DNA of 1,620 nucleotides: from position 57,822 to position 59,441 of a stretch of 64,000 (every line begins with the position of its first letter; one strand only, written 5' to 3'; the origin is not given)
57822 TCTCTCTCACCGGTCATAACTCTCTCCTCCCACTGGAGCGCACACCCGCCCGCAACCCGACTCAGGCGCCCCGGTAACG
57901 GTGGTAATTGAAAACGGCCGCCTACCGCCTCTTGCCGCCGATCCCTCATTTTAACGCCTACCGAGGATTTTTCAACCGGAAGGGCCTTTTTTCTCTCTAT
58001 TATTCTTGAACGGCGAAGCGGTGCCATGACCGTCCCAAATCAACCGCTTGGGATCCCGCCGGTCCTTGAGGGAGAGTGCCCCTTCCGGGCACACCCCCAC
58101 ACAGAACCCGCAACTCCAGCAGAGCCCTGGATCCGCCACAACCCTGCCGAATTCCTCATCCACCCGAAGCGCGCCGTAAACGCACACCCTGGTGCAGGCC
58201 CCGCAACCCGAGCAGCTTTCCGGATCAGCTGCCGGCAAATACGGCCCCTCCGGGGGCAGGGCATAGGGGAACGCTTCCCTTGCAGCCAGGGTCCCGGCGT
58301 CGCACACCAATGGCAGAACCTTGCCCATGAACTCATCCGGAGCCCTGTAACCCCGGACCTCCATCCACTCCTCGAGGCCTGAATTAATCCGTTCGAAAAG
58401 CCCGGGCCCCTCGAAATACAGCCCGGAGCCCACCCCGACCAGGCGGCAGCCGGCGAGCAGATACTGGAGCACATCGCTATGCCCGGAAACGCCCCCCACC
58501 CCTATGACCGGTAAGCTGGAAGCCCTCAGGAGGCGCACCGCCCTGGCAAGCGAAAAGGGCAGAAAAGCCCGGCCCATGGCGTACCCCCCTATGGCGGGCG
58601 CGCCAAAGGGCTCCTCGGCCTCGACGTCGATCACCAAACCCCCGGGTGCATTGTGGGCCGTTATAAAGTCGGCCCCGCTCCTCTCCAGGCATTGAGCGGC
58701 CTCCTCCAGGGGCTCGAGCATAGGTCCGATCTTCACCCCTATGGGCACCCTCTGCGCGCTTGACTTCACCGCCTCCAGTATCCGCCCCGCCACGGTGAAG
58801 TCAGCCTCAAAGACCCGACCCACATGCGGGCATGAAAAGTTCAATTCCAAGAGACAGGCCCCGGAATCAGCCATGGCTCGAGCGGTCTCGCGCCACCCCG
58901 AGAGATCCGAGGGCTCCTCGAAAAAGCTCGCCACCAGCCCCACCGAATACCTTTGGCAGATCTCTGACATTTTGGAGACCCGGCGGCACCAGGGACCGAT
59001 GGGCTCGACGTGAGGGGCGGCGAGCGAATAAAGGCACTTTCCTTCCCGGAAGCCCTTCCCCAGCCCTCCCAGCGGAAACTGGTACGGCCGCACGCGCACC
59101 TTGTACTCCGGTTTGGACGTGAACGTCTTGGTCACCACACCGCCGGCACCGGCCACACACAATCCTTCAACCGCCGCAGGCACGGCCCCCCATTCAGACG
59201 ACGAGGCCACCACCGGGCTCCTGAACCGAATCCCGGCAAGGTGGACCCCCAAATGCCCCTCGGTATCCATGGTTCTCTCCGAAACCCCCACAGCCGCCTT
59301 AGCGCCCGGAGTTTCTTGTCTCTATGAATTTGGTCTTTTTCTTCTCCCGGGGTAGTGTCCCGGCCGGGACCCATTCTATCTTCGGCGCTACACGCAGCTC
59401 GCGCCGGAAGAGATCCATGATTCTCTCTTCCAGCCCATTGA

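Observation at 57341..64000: Co-oriented string hyuA-hyuB-VOC/epimerase-PaaK-like ligase-PreA-like Fe-S flavoprotein-response regulator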

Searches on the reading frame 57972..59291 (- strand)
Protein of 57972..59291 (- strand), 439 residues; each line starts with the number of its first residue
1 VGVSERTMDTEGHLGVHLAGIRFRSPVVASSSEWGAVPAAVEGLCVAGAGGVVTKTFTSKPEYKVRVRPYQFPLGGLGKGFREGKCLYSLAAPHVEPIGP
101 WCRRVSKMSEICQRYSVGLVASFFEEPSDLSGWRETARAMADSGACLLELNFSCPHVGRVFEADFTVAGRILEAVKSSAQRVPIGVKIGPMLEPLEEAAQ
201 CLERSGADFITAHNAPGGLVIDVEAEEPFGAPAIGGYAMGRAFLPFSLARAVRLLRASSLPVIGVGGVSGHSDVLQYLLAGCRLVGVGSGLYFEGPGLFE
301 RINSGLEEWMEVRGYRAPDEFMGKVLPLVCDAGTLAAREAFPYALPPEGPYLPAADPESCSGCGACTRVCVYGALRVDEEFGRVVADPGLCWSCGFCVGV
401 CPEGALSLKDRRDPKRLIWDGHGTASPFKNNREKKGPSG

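Call 5: search_protein_families(library=pfam, proteins=[window:57972-59291:-], max_evalue=0.01)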
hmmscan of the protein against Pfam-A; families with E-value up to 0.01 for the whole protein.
window:57972-59291:- (439 aa): 12 families
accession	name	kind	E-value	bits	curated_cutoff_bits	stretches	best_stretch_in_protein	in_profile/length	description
PF01180.27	DHO_dh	-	6.5e-25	88.3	27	1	134-310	110-291/291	Dihydroorotate dehydrogenase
PF00037.32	Fer4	-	1.3e-10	41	21.1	2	385-406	2-23/24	4Fe-4S binding domain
PF12838.12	Fer4_7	-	2.5e-10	41.1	27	1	359-405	1-52/52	4Fe-4S dicluster domain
PF12837.12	Fer4_6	-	5.6e-09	36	25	2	353-375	2-24/24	4Fe-4S binding domain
PF13187.11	Fer4_9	-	8.8e-08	32.5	27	1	360-405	2-51/52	4Fe-4S dicluster domain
PF13237.11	Fer4_10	-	1.1e-06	28.9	25.5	1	355-402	4-53/53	4Fe-4S dicluster domain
PF13484.11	Fer4_16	-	1.9e-06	29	30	0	391-417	2-29/66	4Fe-4S double cluster binding domain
PF12797.12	Fer4_2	-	2.6e-06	27.5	24.5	1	353-370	3-20/22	4Fe-4S binding domain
PF14697.11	Fer4_21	-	1.6e-05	25.4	35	1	356-406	4-57/59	4Fe-4S dicluster domain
PF13183.11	Fer4_8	-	5e-05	24.2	27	0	356-372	50-66/68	4Fe-4S dicluster domain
PF12800.12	Fer4_4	-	8e-05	23.1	24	0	389-404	2-17/17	4Fe-4S binding domain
PF12798.12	Fer4_3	-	0.0024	19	27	0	360-374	1-15/15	4Fe-4S binding domain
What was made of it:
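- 57972..59270 (-): PreA/DPD-like FMN barrel with a C-terminal 2x[4Fe-4S] domain, 432 aa (an alternative GTG start at 59291 gives 439 aa). It belongs to a lineage without PreT. Pfam DHO_dh + Fer4 (call 5).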

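Call 6: search_protein_families(library=ncbifam, proteins=[window:57972-59291:-], max_evalue=0.01)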
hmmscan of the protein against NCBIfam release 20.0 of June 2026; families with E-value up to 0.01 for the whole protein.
window:57972-59291:- (439 aa): 78 families (the best 25 are shown)
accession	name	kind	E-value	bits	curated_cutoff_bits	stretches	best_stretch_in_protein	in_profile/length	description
TIGR01037.2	pyrD_sub1_fam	subfamily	2.4e-37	128.6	270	1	14-323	1-297/300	dihydroorotate dehydrogenase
NF005574.0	PRK07259.1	equivalog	5.2e-36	124.1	269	1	112-324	90-301/304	dihydroorotate dehydrogenase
NF041011.1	dihydoor_dh_Arch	equivalog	2.4e-34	118.7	330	2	134-319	101-282/289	dihydroorotate dehydrogenase PyrD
NF006183.0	PRK08318.1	equivalog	2.5e-34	118.8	335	1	14-412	4-401/422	NAD-dependent dihydropyrimidine dehydrogenase subunit PreA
NF002702.0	PRK02506.1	equivalog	5.8e-27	94.6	301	1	144-325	121-309/313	dihydroorotate oxidase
NF005741.0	PRK07565.1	subfamily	3.7e-21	75.6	303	1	17-334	7-315/335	dihydroorotate dehydrogenase-like protein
NF003652.0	PRK05286.2-5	equivalog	1.3e-13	50.9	267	1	135-316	165-350/353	quinone-dependent dihydroorotate dehydrogenase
NF003645.0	PRK05286.1-2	equivalog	7.6e-11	41.4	366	1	174-323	200-352/359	quinone-dependent dihydroorotate dehydrogenase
NF040770.1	hetero_SS_HdrA2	exception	1.1e-09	37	1100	1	352-413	571-630/777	CoB-CoM heterodisulfide reductase HdrA2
NF003651.0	PRK05286.2-4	equivalog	1.4e-09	37.1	448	1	257-315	307-365/377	quinone-dependent dihydroorotate dehydrogenase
NF003648.0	PRK05286.2-1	equivalog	1.9e-09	36.9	433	1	133-323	161-353/360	quinone-dependent dihydroorotate dehydrogenase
NF003646.0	PRK05286.1-4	equivalog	7e-09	34.9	457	1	176-307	206-337/341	quinone-dependent dihydroorotate dehydrogenase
NF005506.0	PRK07118.1-5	equivalog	1.4e-08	34.5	388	1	359-418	142-199/279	Fe-S cluster domain-containing protein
NF003650.0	PRK05286.2-3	equivalog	1.4e-08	34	477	1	250-327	313-390/393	quinone-dependent dihydroorotate dehydrogenase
NF005503.0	PRK07118.1-2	equivalog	2.1e-08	33.8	252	1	359-412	139-190/292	RnfABCDGE type electron transport complex subunit B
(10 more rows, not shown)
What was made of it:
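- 57972..59270 (-): NCBIfam PreA scores 119 bits against a cut-off of 335 (call 6).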

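Call 11: search_solved_structures(query=window:57972-59291:-, max_evalue=0.001)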
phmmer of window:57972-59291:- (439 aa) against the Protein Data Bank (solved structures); distinct sequences matched with E-value up to 0.001: 85 (the best 60 are shown).
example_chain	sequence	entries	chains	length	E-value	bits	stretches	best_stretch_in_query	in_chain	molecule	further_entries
4wzh_A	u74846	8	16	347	3.6e-24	88.4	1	132-326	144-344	Dihydroorotate dehydrogenase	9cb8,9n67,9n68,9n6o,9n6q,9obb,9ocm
3w1a_A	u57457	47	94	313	2.1e-23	85.9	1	134-326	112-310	Dihydroorotate dehydrogenase (fumarate)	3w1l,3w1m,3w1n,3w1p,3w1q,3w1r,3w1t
3w87_A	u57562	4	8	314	2.1e-23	85.9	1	134-326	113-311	Dihydroorotate dehydrogenase (fumarate)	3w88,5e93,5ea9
2e68_A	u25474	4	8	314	2.1e-23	85.9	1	134-326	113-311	Dihydroorotate dehydrogenase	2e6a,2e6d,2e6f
2djl_A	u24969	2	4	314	2.3e-23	85.7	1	134-326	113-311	dihydroorotate dehydrogenase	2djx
3c3n_A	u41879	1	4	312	5.7e-23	84.5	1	140-326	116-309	Dihydroorotate dehydrogenase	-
9sw6_G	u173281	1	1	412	2.2e-22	82.5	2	356-417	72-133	Polyferredoxin protein MvhB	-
3c61_A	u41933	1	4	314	2.6e-22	82.3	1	139-327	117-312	Dihydroorotate dehydrogenase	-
6dgs_A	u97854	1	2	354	2.7e-21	78.9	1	139-328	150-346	Dihydroorotate dehydrogenase (fumarate)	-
7mx6_AAA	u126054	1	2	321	9e-21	77.2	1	139-328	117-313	Dihydroorotate dehydrogenase (fumarate)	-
6dwg_A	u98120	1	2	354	9.5e-21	77.2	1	139-328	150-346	Dihydroorotate dehydrogenase (fumarate)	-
6ebs_A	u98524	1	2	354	9.7e-21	77.1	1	139-328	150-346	Dihydroorotate dehydrogenase (fumarate)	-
3tjx_A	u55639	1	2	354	9.8e-21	77.1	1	139-328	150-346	Dihydroorotate dehydrogenase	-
3gye_A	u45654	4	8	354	1.1e-20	76.9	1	139-328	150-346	Dihydroorotate dehydrogenase, putative | Dihydroorotate dehydrogenase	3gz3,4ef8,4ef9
7myd_AAA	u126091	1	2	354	1.1e-20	76.9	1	139-328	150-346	Dihydroorotate dehydrogenase (fumarate)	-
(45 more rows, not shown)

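Call 14: find_homologous_proteins(query=window:57972-59270:-, max_evalue=1e-20)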
Query window:57972-59270:- (432 aa): 254 proteins with E <= 1e-20 among 8000 candidates; the best 120 are listed.
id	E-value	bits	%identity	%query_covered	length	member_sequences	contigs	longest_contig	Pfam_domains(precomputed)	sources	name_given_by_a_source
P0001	4.3e-294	993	100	100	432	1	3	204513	PF14697.12,PF12797.13,PF12837.13,PF00037.33,PF13484.12,PF01180.28,PF12838.13,PF13237.12,PF13187.12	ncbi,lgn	-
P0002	5.1e-172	591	63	97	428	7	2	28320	PF12797.13,PF12837.13,PF00037.33,PF01180.28,PF12838.13,PF13237.12,PF12800.13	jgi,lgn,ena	jgi:dihydropyrimidine dehydrogenase (NAD+) subunit PreA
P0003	5.8e-172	591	63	97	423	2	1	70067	PF14697.12,PF12797.13,PF12837.13,PF00037.33,PF13484.12,PF01180.28,PF12838.13,PF13237.12,PF12800.13,PF13187.12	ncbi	-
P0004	8.8e-172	590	63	97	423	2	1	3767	PF14697.12,PF12797.13,PF12837.13,PF00037.33,PF13484.12,PF01180.28,PF12838.13,PF13237.12,PF12800.13,PF13187.12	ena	-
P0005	4.4e-171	588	62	96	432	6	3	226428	PF14697.12,PF12797.13,PF12837.13,PF00037.33,PF01180.28,PF12838.13,PF13237.12,PF13187.12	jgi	-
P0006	3.2e-170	585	64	97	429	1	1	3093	PF14697.12,PF12837.13,PF00037.33,PF13484.12,PF01180.28,PF12838.13,PF13237.12,PF13183.12,PF13187.12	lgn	-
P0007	5.5e-169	581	63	97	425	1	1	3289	PF14697.12,PF12797.13,PF12837.13,PF00037.33,PF01180.28,PF12838.13,PF13237.12,PF13183.12,PF13187.12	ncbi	-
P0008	9.3e-169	580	64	97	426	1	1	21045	PF14697.12,PF12797.13,PF12837.13,PF00037.33,PF13484.12,PF01180.28,PF12838.13,PF13237.12,PF13187.12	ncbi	-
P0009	7.0e-168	577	62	98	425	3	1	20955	PF12797.13,PF12837.13,PF00037.33,PF01180.28,PF12838.13,PF13237.12,PF13183.12,PF12800.13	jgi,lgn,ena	-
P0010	1.9e-166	572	61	97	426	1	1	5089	PF14697.12,PF12797.13,PF12837.13,PF00037.33,PF01180.28,PF12838.13,PF13237.12,PF13183.12,PF13187.12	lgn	-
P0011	6.2e-165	567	60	97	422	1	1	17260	PF14697.12,PF12837.13,PF00037.33,PF01180.28,PF12838.13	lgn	-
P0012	1.6e-164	566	61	97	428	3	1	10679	PF14697.12,PF12837.13,PF00037.33,PF01180.28,PF12838.13,PF13237.12,PF13187.12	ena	-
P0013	9.2e-164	564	61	97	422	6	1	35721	PF14697.12,PF12797.13,PF12837.13,PF00037.33,PF01180.28,PF12838.13,PF13237.12,PF13183.12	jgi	jgi:dihydroorotate dehydrogenase/NAD-dependent dihydropyrimidine dehydrogenase PreA subunit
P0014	3.9e-161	555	60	97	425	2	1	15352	PF14697.12,PF12797.13,PF12837.13,PF00037.33,PF01180.28,PF12838.13,PF13237.12,PF13183.12,PF13187.12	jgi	jgi:dihydropyrimidine dehydrogenase (NAD+) subunit PreA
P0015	9.0e-160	550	60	97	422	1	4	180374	PF14697.12,PF12797.13,PF12837.13,PF00037.33,PF01180.28,PF12838.13,PF13237.12,PF13187.12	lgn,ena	-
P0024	7.7e-146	504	53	96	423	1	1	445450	PF14697.12,PF12797.13,PF12837.13,PF00037.33,PF13484.12,PF01180.28,PF12838.13,PF13187.12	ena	-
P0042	1.7e-140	487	52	97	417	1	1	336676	PF14697.12,PF12797.13,PF12837.13,PF00037.33,PF13484.12,PF01180.28,PF12838.13,PF13237.12,PF13187.12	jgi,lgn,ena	-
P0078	6.8e-133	462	48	97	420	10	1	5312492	PF14697.12,PF12797.13,PF12837.13,PF00037.33,PF01180.28,PF12838.13,PF13237.12,PF13187.12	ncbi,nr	ncbi:MAG: 4Fe-4S binding protein [Desulfobacterales bacterium]|nr:MAG: 4Fe-4S binding protein [Desul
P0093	1.7e-130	454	49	97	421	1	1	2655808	PF14697.12,PF12797.13,PF12837.13,PF00037.33,PF13484.12,PF01180.28,PF12838.13,PF25160.2,PF13237.12,PF13187.12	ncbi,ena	-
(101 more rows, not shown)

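Call 17: find_related_loci(query=A1, collection=genome_contigs, flank=10000)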
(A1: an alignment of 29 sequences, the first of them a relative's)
Query A1 (432 aa) in genome_contigs; peptide patterns used: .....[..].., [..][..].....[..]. (x = any residue, [..] = any of these).
599 stretches matched a pattern (row limit reached: there are more); 534 encode a relative of the query (tblastn E <= 1e-3); the best 80 are kept; 80 distinct loci.
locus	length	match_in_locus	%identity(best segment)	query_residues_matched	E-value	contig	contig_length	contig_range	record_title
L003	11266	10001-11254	63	2-421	1e-165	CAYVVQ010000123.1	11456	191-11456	MAG TPA_asm: uncultured Desulfobacterales bacterium isolate binchicken_co8_385 genome assembly, contig: NODE_10731_lengt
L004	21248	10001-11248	61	4-421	2e-158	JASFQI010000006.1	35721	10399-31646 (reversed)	MAG: Desulfobacteraceae bacterium isolate D0819S20remetaG_Bin_281 D0819S20remetaG_FD_scaffold_139_c1, whole genome shotg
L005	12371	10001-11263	49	1-422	2e-141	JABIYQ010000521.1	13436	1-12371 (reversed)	MAG: Desulfobacula sp. isolate SI073_bin145 k141_1780064, whole genome shotgun sequence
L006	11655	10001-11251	54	4-429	3e-139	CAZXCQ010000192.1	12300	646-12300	MAG TPA_asm: uncultured Desulfobacteraceae bacterium isolate SRP323688_co1_244 genome assembly, contig: NODE_7911_length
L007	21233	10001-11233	50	8-421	2e-137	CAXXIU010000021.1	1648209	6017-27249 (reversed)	MAG: Desulfomonilaceae bacterium isolate 24c7a18b-b8c2-4fbd-b8d1-4b4dc3bc9637 genome assembly, contig: contig_21, whole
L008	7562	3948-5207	47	1-421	6e-137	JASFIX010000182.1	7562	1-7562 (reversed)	MAG: Desulfobacterales bacterium isolate D0608S20remetaG_Bin_272 D0608S20remetaG_FD_scaffold_3090_c1, whole genome shotg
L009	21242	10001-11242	49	8-424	4e-133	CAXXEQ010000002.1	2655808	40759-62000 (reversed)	MAG: Desulfomonilaceae bacterium isolate 8deb2ff7-9cb5-4438-9dd6-cb8d27c5cb84 genome assembly, contig: contig_2, whole g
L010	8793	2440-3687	47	8-424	4e-131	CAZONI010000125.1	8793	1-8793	MAG TPA_asm: uncultured Desulfobacteraceae bacterium isolate binchicken_co150_469 genome assembly, contig: NODE_20555_le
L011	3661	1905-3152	47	8-424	9e-135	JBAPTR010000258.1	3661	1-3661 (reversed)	MAG: Desulfatiglandaceae bacterium isolate MFD01219_ilm_asm_bin15 k127_239962, whole genome shotgun sequence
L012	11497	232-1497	46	7-428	1e-123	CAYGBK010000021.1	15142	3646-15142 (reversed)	MAG TPA_asm: uncultured Thermodesulfobacteriota bacterium isolate ERP108616_co1_309 genome assembly, contig: k119_342117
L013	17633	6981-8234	45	7-424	2e-123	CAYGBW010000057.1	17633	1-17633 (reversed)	MAG TPA_asm: uncultured Thermodesulfobacteriota bacterium isolate ERP108616_co1_403 genome assembly, contig: k119_172880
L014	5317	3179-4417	45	7-422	5e-123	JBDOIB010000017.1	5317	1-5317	MAG: Thermodesulfobacteriota bacterium isolate TC202112_Ori_Bins020 k147_363548, whole genome shotgun sequence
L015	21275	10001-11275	45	1-426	3e-122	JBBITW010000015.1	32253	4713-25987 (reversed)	MAG: Deltaproteobacteria bacterium isolate RSS170216_bin_405 NODE_1577_length_32253_cov_6.142462, whole genome shotgun s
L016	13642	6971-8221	47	7-421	9e-122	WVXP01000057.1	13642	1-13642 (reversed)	MAG: Proteobacteria bacterium isolate CS1-C027 C_merged_R1_(paired)_contig_12423, whole genome shotgun sequence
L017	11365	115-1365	45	7-421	1e-118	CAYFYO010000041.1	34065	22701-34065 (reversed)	MAG TPA_asm: uncultured Thermodesulfobacteriota bacterium isolate ERP108616_co2_127 genome assembly, contig: NODE_1542_l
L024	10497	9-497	41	266-429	3e-39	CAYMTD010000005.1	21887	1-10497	MAG TPA_asm: uncultured Syntrophaceae bacterium isolate binchicken_co274_204 genome assembly, contig: NODE_6165_length_2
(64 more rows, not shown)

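Call 19: find_encoding_contigs(protein=P0093, flank=10000, max_places=2)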
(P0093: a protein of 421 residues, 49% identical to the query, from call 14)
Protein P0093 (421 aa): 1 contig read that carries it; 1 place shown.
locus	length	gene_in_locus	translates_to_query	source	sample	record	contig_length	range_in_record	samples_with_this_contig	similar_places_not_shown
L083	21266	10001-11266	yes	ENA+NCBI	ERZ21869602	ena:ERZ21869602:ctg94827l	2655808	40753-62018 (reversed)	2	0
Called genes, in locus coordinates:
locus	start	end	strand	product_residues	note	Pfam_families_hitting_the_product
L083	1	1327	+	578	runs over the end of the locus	PF00672:HAMP, PF00211:Guanylate_cyc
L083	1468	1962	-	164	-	PF01596:Methyltransf_3, PF08704:GCD14 (weak), PF13578:Methyltransf_24, PF13649:Methyltransf_25 (weak)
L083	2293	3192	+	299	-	PF00753:Lactamase_B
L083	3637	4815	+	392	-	PF20706:GT4-conflict (weak)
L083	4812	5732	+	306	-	PF04488:Gly_transf_sug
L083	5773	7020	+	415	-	PF13692:Glyco_trans_1_4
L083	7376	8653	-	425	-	PF00266:Aminotran_5, PF01053:Cys_Met_Meta_PP, PF00155:Aminotran_1_2, PF01041:DegT_DnrJ_EryC1 (weak), PF00266:Aminotran_5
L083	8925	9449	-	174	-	PF00132:Hexapep (weak), PF25087:GMPPB_C (faint), PF25084:LbH_EIF2B (faint), PF14602:Hexapep_2 (faint)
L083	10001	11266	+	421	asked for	PF01180:DHO_dh, PF00037:Fer4 (weak), PF12837:Fer4_6 (weak), PF13237:Fer4_10, PF14697:Fer4_21, PF12838:Fer4_7, PF13187:Fer4_9, PF00037:Fer4 (weak), +3 more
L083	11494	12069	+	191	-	PF07238:PilZ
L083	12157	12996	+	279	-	PF04255:DUF433 (faint)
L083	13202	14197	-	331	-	PF10017:Methyltransf_33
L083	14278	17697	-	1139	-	PF00384:Molybdopterin, PF01568:Molydop_binding, PF00266:Aminotran_5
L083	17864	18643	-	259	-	PF00753:Lactamase_B, PF19583:ODP (weak), PF12706:Lactamase_B_2 (weak)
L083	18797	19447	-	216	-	PF00753:Lactamase_B, PF19583:ODP, PF12706:Lactamase_B_2 (weak)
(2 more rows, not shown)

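Call 20: find_encoding_contigs(protein=P0078, flank=10000, max_places=2)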
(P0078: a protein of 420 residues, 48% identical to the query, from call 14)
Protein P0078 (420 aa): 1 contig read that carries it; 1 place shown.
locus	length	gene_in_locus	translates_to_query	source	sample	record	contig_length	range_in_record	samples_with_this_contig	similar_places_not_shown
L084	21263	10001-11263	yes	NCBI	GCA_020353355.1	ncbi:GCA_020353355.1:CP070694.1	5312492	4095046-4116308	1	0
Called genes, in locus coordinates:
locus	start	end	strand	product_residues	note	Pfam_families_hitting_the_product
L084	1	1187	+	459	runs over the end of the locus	PF01212:Beta_elim_lyase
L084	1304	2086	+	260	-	PF01814:Hemerythrin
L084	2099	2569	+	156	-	PF27217:AF_0155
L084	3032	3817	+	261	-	PF00205:TPP_enzyme_M (faint), PF02146:SIR2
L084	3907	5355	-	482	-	PF00083:Sugar_tr, PF06609:TRI12 (weak), PF07690:MFS_1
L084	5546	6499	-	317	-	PF00753:Lactamase_B, PF23023:Anti-Pycsar_Apyc1 (weak), PF12706:Lactamase_B_2 (weak)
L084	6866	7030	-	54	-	PF09723:Zn_ribbon_8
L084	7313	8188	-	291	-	PF00165:HTH_AraC (weak), PF12833:HTH_18, PF02870:Methyltransf_1N (faint), PF01035:DNA_binding_1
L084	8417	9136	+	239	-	PF02463:SMC_N (weak), PF13476:AAA_23 (weak), PF13555:AAA_29 (weak), PF13175:AAA_15, PF13304:AAA_21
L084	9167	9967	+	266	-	PF03618:Kinase-PPPase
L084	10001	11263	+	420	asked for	PF01180:DHO_dh, PF12797:Fer4_2 (faint), PF12837:Fer4_6 (faint), PF12838:Fer4_7, PF13187:Fer4_9 (weak), PF13237:Fer4_10 (weak), PF14697:Fer4_21 (weak), PF00037:Fer4 (weak)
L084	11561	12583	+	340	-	PF03480:DctP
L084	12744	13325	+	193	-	PF04290:DctQ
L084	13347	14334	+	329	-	PF06808:DctM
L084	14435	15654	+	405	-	PF00990:GGDEF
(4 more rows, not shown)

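Call 21: find_encoding_contigs(protein=P0024, flank=10000, max_places=2)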
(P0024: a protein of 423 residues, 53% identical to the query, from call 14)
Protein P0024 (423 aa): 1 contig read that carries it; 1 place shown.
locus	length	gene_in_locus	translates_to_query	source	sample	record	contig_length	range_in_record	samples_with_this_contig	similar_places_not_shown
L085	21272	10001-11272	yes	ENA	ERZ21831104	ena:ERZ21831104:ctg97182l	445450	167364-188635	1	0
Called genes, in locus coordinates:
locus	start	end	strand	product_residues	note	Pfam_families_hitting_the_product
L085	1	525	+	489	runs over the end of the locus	PF00171:Aldedh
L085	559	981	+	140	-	PF10604:Polyketide_cyc2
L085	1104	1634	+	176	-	PF00171:Aldedh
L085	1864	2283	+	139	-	PF00171:Aldedh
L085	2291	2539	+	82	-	PF00171:Aldedh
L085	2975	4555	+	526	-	PF00890:FAD_binding_2, PF01134:GIDA (weak), PF01266:DAO, PF03486:HI0933_like, PF07992:Pyr_redox_2 (faint), PF12831:FAD_oxidored, PF13450:NAD_binding_8 (faint)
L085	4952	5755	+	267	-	PF05598:DUF772 (weak)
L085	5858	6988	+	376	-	PF07592:DDE_Tnp_ISAZ013, PF13358:DDE_3 (weak)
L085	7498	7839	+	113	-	-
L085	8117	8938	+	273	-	PF02371:Transposase_20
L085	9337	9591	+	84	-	-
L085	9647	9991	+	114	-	PF14535:AMP-binding_C_2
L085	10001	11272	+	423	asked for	PF01180:DHO_dh, PF12797:Fer4_2 (faint), PF12837:Fer4_6 (faint), PF12838:Fer4_7, PF13187:Fer4_9, PF13484:Fer4_16 (faint), PF14697:Fer4_21, PF00037:Fer4 (weak)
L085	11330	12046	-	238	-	-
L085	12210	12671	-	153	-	PF02639:DUF188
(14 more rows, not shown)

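Call 39: find_encoding_contigs(protein=P0042, flank=10000, max_places=2)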
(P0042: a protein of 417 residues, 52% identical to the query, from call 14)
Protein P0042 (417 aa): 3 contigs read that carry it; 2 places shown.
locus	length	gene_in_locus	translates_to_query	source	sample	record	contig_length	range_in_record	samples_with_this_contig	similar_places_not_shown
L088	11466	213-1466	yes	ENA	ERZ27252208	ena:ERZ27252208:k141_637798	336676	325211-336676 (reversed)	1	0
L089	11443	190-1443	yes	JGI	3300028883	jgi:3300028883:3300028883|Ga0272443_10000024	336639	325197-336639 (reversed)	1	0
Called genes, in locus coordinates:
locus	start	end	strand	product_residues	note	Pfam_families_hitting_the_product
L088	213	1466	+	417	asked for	PF01180:DHO_dh, PF12797:Fer4_2 (faint), PF12837:Fer4_6 (weak), PF12838:Fer4_7, PF13187:Fer4_9 (weak), PF13237:Fer4_10 (weak), PF14697:Fer4_21 (weak), PF00037:Fer4 (weak), +1 more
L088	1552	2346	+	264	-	PF00561:Abhydrolase_1, PF12697:Abhydrolase_6, PF12146:Hydrolase_4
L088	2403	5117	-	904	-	PF03699:UPF0182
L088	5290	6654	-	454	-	PF00072:Response_reg, PF00158:Sigma54_activat, PF14532:Sigma54_activ_2, PF00004:AAA (weak), PF07728:AAA_5 (weak), PF25601:AAA_lid_14, PF02954:HTH_8, PF13556:HTH_30 (faint)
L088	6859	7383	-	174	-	PF06240:COXG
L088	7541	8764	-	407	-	PF13433:Peripla_BP_5, PF13458:Peripla_BP_6, PF01094:ANF_receptor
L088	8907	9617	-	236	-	PF00005:ABC_tran, PF13304:AAA_21 (faint)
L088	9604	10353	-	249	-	PF13476:AAA_23 (faint), PF00005:ABC_tran, PF13304:AAA_21 (faint), PF12399:BCA_ABC_TP_C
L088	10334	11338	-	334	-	PF02653:BPD_transp_2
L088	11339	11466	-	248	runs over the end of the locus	PF02653:BPD_transp_2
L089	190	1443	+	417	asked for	PF01180:DHO_dh, PF12797:Fer4_2 (faint), PF12837:Fer4_6 (weak), PF12838:Fer4_7, PF13187:Fer4_9 (weak), PF13237:Fer4_10 (weak), PF14697:Fer4_21 (weak), PF00037:Fer4 (weak), +1 more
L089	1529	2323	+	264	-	PF00561:Abhydrolase_1, PF12697:Abhydrolase_6, PF12146:Hydrolase_4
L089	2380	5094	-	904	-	PF03699:UPF0182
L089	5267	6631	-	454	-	PF00072:Response_reg, PF00158:Sigma54_activat, PF14532:Sigma54_activ_2, PF00004:AAA (weak), PF07728:AAA_5 (weak), PF25601:AAA_lid_14, PF02954:HTH_8, PF13556:HTH_30 (faint)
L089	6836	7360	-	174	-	PF06240:COXG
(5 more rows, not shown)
